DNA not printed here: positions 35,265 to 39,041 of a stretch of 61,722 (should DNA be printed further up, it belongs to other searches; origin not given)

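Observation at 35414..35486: MITE-like 65-bp hairpin element (family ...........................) inserted exactly at the gyrB start codon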

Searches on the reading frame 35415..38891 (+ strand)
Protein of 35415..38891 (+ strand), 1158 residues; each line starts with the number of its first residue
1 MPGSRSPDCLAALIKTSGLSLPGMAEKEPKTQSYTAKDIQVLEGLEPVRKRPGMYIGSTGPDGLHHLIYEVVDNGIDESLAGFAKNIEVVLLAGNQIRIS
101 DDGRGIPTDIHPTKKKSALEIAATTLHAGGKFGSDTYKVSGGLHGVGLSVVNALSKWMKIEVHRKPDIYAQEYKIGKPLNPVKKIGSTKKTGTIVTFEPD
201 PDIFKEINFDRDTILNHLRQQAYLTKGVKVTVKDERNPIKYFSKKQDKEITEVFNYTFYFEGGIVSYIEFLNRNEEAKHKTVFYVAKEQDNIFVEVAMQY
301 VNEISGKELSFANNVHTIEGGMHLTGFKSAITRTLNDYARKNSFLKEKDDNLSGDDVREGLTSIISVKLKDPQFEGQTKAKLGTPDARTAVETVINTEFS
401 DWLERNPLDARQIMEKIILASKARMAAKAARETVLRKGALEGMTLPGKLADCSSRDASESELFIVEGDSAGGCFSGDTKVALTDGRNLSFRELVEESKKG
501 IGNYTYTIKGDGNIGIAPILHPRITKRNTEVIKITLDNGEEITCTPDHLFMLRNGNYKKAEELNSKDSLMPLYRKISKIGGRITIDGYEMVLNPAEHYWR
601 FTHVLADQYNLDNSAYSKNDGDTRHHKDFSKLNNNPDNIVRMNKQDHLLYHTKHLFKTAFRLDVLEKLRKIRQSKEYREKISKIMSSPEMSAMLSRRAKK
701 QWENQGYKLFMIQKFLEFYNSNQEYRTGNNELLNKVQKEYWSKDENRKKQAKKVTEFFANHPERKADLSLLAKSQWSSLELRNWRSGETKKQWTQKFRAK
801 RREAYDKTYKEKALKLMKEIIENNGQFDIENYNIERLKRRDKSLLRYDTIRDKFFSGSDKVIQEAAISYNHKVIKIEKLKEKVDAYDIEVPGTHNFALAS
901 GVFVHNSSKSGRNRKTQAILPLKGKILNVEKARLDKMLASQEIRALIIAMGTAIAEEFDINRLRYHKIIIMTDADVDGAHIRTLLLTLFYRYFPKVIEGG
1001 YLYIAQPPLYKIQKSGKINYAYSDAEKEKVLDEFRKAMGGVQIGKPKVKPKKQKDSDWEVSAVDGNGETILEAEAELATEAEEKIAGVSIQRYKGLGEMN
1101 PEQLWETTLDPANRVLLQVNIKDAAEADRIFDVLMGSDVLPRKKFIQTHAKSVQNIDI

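Call 70: search_protein_families(library=pfam, proteins=[window:35415-38891:+], max_evalue=0.00001)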
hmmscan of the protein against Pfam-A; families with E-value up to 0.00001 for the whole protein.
window:35415-38891:+ (1158 aa): 5 families
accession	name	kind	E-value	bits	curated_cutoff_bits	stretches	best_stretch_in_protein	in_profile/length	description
PF00204.31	DNA_gyraseB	-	4.8e-59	199.2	27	1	263-432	1-172/173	DNA gyrase B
PF00986.26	DNA_gyraseB_C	-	1.4e-29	102.4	29.8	1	1087-1147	3-63/63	DNA gyrase B subunit, carboxyl terminus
PF14890.11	Intein_splicing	-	2.8e-20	73.1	35.8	1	482-906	3-155/155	Intein splicing domain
PF02518.31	HATPase_c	-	6.1e-17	62.5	26.4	1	61-200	3-108/111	Histidine kinase-, DNA gyrase B-, and HSP90-like ATPase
PF01751.28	Toprim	-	2e-13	50.7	23.1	1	909-1006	15-95/96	Toprim domain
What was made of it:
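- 35415..38891 (+): gyrB reading frame, 1158 codons from the upstream ATG or 1135 from 35484. It carries an intein at residues 482-906. Pfam: HATPase_c, DNA_gyraseB, Intein_splicing, Toprim, DNA_gyraseB_C (call 70).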
